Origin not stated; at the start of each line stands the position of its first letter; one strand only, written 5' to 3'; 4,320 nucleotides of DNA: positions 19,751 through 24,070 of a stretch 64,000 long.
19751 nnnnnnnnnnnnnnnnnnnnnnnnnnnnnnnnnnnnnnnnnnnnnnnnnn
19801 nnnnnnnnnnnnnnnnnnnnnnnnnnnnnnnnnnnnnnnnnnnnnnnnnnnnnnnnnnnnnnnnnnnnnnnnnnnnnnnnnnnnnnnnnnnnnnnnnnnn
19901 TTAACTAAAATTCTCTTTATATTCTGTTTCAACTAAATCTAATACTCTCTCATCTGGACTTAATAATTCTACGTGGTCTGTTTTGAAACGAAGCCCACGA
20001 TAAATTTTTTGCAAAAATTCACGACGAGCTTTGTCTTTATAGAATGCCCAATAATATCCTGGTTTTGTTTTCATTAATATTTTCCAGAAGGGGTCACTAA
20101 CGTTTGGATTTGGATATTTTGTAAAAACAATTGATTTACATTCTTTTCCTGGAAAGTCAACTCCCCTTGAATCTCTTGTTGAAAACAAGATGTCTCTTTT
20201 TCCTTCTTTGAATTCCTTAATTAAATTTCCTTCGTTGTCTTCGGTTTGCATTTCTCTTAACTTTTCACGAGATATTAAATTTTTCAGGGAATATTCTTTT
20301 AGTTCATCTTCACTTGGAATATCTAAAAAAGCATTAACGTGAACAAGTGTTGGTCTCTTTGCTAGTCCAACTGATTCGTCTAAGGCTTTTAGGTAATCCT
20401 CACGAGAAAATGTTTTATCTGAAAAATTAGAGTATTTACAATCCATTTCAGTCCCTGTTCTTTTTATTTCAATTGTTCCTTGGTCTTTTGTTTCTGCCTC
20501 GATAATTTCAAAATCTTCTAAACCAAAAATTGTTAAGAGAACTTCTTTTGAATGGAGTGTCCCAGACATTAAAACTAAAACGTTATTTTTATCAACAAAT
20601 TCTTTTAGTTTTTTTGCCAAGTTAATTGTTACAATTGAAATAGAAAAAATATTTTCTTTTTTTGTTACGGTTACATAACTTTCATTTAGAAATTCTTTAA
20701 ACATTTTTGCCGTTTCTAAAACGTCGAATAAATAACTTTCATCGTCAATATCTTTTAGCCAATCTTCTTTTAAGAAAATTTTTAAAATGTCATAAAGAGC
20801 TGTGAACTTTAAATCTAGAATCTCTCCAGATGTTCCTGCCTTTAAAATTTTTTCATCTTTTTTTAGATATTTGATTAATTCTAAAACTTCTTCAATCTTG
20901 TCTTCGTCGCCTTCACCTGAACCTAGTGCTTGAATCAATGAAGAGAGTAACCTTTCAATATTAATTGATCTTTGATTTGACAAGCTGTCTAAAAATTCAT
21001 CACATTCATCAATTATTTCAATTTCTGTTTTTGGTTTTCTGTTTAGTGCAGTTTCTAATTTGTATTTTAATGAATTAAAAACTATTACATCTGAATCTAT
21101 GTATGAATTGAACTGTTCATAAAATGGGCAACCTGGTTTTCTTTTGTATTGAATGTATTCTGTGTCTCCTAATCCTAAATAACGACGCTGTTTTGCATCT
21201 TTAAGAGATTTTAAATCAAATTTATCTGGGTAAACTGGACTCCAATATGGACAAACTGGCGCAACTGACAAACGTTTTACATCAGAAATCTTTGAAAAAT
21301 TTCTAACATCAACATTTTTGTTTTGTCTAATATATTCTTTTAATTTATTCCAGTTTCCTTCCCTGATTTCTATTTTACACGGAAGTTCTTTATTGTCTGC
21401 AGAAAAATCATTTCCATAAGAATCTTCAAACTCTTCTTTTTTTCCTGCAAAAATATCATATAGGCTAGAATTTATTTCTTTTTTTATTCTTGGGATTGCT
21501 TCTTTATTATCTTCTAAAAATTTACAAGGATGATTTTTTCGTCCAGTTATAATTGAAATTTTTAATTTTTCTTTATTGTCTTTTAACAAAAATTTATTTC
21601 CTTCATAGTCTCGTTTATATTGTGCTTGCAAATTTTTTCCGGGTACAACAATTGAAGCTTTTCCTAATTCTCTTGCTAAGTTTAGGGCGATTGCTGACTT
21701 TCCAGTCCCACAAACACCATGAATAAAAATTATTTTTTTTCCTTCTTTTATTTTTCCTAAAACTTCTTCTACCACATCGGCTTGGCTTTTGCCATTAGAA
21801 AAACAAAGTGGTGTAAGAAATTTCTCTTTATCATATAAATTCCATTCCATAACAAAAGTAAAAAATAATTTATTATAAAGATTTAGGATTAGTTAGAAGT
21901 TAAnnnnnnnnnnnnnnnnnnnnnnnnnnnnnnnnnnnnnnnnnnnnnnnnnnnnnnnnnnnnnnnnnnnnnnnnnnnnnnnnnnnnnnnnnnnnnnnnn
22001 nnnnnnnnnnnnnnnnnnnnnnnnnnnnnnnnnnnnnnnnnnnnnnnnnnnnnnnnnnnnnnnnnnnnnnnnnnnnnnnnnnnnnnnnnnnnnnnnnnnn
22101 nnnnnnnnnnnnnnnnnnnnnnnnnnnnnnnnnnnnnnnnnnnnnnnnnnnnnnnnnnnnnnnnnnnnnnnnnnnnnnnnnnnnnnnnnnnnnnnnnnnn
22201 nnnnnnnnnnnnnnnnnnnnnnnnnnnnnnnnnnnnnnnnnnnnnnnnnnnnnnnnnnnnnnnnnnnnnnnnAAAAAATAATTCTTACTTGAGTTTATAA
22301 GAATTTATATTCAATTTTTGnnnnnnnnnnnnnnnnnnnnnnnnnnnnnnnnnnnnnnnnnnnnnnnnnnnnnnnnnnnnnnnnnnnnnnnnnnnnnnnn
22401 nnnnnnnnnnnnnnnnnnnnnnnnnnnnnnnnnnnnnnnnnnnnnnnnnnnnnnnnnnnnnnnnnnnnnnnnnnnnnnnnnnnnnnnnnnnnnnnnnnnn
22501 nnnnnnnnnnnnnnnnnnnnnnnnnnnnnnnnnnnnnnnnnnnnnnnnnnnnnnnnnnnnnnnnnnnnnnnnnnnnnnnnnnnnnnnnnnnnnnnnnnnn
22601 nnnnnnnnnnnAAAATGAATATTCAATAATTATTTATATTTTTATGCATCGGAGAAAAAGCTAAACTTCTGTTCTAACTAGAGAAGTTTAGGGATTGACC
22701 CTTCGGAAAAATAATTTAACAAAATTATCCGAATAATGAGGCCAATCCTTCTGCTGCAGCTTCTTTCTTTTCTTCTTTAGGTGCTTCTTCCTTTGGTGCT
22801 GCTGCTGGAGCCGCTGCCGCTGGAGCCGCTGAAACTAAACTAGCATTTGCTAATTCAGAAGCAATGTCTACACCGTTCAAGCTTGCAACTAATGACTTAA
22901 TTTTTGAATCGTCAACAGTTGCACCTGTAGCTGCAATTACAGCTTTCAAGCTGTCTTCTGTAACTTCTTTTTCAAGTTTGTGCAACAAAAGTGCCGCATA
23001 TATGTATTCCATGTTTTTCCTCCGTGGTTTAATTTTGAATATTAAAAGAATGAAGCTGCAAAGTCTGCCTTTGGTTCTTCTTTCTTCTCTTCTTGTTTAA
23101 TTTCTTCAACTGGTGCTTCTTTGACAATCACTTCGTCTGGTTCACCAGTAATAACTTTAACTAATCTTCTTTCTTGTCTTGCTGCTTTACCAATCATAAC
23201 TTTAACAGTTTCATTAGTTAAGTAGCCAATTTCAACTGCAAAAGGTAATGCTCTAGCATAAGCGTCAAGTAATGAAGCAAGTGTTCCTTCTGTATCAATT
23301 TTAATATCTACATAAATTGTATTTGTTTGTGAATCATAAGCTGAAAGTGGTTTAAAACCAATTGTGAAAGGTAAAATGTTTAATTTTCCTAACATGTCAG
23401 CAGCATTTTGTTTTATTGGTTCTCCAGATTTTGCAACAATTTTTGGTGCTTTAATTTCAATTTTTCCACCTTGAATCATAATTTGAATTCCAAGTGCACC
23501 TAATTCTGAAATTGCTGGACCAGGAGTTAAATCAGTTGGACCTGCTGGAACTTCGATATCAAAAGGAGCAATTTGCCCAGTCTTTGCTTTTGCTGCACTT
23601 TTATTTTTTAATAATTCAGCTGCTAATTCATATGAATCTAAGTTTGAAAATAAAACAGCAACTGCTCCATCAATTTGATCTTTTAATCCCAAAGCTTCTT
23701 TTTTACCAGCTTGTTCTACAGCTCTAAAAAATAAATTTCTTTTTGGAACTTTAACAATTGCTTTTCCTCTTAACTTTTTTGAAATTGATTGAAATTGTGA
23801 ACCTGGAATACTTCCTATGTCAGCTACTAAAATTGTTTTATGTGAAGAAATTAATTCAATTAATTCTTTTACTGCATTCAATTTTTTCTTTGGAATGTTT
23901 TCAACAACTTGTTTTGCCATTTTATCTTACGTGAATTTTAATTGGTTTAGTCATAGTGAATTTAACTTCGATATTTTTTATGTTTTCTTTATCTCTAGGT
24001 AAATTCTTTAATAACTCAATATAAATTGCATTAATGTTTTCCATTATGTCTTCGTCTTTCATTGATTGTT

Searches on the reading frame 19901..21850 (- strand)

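Call 88: search_protein_families(library=pfam, proteins=[window:19901-21850:-], max_evalue=0.001)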
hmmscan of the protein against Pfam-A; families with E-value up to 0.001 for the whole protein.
window:19901-21850:- (649 aa): 5 families
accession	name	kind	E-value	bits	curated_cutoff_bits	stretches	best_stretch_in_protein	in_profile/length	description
PF13307.12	Helicase_C_2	-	5.9e-12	46.4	25.3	1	529-638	37-156/170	Helicase C-terminal domain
PF04851.21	ResIII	-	1.3e-07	32.1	22.5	1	22-113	7-96/164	Type III restriction enzyme, res subunit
PF09848.15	SLFN-g3_helicase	-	5.4e-06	26.4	24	1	38-106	1-55/354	Schlafen group 3, DNA/RNA helicase domain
PF13191.12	AAA_16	-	9.8e-05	23.3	32.6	1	27-76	12-63/167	AAA ATPase domain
PF06068.19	TIP49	-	0.00083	19.1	23.8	0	24-65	36-77/347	TIP49 P-loop domain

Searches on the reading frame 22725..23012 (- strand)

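Call 89: search_protein_families(library=pfam, proteins=[window:22725-23012:-], max_evalue=0.001)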
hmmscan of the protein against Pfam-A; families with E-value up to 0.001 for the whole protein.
window:22725-23012:- (95 aa): 1 family
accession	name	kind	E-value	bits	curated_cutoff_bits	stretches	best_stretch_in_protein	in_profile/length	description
PF00428.24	Ribosomal_60s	-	1.6e-11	45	28.1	1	16-87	1-75/88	60s Acidic ribosomal protein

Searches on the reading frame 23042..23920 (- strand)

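Call 89: search_protein_families(library=pfam, proteins=[window:23042-23920:-], max_evalue=0.001)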
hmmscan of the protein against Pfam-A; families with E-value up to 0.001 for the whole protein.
window:23042-23920:- (292 aa): 2 families
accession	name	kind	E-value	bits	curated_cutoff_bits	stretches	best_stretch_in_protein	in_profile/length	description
PF17777.6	RL10P_insert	-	5.7e-18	65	29.1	1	112-182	1-71/71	Insertion domain in 60S ribosomal protein L10P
PF00466.25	Ribosomal_L10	-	9.4e-16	58.2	22.8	1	10-105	3-97/100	Ribosomal protein L10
